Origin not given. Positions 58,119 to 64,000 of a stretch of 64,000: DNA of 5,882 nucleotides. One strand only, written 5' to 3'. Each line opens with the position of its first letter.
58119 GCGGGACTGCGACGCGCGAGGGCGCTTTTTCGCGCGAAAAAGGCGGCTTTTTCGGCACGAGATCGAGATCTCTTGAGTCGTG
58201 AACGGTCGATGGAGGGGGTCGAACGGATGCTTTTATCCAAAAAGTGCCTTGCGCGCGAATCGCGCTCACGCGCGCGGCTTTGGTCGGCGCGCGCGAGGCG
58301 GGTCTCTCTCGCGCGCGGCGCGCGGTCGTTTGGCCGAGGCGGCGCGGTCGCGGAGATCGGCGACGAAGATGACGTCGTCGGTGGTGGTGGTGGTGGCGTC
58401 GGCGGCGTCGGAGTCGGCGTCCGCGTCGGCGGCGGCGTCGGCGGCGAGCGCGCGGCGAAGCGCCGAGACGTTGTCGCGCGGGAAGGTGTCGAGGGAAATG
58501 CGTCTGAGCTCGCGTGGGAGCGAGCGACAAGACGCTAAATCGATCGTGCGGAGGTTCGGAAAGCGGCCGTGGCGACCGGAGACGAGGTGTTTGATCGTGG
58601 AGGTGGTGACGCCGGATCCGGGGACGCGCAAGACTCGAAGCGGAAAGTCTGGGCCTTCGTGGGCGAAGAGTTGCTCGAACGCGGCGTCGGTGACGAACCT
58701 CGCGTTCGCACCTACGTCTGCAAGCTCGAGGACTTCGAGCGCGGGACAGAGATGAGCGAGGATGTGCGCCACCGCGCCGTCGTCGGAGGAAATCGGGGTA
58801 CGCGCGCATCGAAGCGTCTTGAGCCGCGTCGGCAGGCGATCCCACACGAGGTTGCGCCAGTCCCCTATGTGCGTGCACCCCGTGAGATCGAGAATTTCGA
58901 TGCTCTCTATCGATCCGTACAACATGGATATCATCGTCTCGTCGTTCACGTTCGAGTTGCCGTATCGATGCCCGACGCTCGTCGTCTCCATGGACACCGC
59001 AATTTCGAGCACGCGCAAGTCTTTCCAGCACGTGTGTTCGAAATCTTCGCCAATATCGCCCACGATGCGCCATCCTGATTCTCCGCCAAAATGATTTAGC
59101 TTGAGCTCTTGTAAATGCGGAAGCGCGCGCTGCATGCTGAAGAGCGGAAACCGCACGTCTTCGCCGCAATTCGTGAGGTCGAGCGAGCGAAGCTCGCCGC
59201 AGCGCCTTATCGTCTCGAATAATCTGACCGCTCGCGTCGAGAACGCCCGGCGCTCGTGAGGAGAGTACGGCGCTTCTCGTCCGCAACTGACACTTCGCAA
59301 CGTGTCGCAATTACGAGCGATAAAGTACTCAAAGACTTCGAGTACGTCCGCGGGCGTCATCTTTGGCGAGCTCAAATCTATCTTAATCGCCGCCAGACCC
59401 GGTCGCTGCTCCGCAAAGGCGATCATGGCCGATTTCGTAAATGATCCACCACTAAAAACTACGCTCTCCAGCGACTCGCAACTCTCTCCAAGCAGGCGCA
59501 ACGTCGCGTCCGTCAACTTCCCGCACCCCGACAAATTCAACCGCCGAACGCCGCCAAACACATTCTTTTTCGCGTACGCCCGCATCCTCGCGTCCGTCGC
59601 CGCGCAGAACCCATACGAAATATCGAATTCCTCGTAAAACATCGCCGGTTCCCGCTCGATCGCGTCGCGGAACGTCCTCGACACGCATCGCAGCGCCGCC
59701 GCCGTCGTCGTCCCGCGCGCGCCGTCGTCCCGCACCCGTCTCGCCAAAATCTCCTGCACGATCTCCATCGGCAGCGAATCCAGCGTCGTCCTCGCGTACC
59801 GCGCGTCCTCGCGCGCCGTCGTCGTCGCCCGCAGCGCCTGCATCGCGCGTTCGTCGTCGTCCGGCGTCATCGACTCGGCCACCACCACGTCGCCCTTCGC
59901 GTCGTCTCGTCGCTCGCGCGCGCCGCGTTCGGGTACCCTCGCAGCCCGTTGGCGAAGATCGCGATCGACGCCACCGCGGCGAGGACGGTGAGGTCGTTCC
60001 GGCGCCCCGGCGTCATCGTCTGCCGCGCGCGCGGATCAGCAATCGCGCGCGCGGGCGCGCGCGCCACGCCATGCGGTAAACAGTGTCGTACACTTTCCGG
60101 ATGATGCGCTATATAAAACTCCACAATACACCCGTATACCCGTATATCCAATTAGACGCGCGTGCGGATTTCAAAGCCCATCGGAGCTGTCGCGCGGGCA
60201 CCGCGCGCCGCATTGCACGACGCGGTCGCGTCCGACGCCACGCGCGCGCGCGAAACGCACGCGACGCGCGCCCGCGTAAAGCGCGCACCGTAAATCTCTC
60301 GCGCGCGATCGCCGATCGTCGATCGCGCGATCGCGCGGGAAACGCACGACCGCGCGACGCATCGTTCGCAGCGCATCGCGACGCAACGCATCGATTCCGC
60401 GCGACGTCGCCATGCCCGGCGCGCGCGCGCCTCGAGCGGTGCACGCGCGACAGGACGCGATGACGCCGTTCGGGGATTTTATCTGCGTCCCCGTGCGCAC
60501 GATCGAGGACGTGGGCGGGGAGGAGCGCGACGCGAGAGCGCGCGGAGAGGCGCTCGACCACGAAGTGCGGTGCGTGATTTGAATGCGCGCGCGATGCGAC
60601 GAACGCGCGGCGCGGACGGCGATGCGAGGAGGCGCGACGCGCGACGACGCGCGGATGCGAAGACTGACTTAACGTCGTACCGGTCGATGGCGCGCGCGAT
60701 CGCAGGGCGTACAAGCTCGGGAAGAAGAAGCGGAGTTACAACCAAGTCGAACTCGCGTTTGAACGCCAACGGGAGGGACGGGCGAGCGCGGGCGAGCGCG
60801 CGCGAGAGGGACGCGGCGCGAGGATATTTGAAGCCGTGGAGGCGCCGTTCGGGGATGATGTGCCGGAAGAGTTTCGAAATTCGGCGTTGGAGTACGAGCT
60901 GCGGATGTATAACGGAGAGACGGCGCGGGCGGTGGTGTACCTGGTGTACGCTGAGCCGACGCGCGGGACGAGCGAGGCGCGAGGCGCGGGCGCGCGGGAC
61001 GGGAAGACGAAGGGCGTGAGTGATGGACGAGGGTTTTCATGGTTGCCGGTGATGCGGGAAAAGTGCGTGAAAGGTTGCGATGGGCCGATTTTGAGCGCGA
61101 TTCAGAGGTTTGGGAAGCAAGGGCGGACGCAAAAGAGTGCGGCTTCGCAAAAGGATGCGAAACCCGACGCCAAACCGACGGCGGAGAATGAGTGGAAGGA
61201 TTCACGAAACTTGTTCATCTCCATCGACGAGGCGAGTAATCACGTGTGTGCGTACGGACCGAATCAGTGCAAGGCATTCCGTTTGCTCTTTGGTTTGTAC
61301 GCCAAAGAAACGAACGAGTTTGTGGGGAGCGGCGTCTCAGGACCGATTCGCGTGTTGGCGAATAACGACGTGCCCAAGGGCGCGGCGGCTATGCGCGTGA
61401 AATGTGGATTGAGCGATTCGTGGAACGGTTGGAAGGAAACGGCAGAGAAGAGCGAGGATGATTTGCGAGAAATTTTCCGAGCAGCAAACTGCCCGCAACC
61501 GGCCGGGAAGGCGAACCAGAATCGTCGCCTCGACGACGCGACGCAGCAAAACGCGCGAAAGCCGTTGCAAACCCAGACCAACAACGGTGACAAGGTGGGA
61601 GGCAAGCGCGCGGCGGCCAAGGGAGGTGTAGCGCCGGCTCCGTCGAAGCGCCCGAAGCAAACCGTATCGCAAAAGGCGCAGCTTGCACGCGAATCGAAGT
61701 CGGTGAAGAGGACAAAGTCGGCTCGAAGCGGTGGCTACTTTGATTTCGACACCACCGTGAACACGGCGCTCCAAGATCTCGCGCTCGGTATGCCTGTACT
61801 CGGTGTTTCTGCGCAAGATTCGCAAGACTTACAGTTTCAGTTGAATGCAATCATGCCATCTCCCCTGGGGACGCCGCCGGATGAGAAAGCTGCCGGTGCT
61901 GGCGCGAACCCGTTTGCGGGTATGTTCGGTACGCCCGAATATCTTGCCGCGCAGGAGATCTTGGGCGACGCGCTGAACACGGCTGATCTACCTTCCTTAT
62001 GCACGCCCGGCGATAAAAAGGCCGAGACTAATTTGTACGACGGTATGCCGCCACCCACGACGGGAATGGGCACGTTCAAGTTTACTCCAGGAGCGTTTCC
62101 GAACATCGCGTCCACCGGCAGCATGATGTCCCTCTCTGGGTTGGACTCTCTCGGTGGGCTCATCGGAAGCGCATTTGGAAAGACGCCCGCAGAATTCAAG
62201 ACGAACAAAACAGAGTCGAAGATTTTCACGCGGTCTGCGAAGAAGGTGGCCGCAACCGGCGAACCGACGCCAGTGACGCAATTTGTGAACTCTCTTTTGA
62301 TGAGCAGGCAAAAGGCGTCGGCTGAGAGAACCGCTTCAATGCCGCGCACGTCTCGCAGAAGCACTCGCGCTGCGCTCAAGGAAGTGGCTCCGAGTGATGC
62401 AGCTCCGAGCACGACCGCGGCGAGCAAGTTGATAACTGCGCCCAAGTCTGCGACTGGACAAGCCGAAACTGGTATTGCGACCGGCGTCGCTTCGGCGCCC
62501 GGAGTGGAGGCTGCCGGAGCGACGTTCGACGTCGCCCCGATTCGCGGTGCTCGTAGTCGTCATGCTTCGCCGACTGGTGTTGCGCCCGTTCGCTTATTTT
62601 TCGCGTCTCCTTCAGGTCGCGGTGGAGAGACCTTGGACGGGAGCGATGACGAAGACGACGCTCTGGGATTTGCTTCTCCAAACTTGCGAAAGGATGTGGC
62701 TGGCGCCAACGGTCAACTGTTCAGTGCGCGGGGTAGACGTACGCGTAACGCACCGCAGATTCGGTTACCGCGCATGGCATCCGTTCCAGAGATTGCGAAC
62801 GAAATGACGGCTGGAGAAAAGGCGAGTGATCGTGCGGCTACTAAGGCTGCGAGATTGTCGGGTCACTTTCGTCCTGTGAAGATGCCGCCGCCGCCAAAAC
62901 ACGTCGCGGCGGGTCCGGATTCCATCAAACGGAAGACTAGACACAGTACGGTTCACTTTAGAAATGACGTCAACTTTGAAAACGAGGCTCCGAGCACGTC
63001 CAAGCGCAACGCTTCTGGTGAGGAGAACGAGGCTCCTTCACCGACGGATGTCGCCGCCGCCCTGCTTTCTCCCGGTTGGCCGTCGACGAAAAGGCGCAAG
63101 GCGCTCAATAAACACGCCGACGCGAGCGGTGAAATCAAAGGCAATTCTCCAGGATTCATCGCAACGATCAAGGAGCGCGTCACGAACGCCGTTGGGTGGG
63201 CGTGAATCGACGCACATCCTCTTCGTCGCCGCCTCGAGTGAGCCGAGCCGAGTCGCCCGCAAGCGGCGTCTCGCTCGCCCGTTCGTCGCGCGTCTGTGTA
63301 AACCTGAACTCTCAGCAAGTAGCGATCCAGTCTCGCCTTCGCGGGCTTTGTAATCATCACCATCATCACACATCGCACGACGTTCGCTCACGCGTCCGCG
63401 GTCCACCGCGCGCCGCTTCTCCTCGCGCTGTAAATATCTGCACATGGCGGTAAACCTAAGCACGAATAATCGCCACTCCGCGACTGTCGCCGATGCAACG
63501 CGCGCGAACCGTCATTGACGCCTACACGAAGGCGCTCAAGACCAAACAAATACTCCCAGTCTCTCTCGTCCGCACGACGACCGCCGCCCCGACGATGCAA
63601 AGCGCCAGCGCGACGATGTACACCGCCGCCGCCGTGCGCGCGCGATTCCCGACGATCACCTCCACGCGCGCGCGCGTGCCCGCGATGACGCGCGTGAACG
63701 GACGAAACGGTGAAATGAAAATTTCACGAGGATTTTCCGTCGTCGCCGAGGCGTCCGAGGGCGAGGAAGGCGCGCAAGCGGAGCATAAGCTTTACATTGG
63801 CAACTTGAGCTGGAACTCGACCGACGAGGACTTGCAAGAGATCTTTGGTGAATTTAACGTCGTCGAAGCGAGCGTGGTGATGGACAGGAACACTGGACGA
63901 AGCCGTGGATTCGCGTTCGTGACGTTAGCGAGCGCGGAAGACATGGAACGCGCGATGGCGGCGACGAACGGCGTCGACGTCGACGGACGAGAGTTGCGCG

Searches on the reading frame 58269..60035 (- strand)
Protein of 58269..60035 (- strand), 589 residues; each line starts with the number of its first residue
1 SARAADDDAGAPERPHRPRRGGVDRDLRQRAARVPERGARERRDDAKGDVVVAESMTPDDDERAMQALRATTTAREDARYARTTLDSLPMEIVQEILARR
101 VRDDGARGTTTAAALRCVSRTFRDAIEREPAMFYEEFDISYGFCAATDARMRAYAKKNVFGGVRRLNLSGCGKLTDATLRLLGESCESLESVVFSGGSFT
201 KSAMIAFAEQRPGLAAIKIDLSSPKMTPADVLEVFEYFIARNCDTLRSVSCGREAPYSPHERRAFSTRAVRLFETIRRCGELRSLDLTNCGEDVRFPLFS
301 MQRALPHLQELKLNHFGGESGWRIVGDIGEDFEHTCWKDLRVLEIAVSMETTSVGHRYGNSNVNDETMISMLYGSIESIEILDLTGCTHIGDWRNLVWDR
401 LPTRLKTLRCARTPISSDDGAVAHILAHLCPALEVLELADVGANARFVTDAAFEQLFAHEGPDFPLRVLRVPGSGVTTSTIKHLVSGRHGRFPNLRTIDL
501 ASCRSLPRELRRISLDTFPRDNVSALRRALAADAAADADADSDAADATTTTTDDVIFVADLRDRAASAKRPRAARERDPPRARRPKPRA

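Call 14: search_protein_families(library=pfam, proteins=[window:58269-60035:-], max_evalue=0.01)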
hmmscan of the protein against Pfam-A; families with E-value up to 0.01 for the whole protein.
window:58269-60035:- (589 aa): 4 families
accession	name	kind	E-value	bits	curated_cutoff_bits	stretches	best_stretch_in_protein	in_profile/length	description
PF12799.13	LRR_4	-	6.7e-09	36.2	27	0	403-439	1-31/44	Leucine Rich repeats (2 copies)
PF24758.1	LRR_At5g56370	-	2.9e-05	24.3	27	0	269-315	26-70/227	FBD-associated F-box protein At5g56370, LRR repeats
PF13516.12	LRR_6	-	0.0028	18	23.4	0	378-392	4-17/24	Leucine Rich repeat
PF00646.38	F-box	-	0.0084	16.4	20.5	0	85-128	1-37/43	F-box domain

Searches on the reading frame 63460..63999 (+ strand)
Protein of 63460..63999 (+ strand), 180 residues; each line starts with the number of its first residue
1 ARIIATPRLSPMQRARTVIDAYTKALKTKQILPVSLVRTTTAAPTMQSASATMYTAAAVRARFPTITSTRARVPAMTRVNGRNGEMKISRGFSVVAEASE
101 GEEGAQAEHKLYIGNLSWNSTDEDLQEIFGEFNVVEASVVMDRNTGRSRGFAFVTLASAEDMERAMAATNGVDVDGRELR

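Call 14: search_protein_families(library=pfam, proteins=[window:63460-63999:+], max_evalue=0.01)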
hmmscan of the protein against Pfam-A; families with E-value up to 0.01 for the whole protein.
window:63460-63999:+ (180 aa): 1 family
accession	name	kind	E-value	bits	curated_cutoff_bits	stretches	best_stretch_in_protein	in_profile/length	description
PF00076.28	RRM_1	-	7.2e-20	71.1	20.7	1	111-180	1-70/70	RNA recognition motif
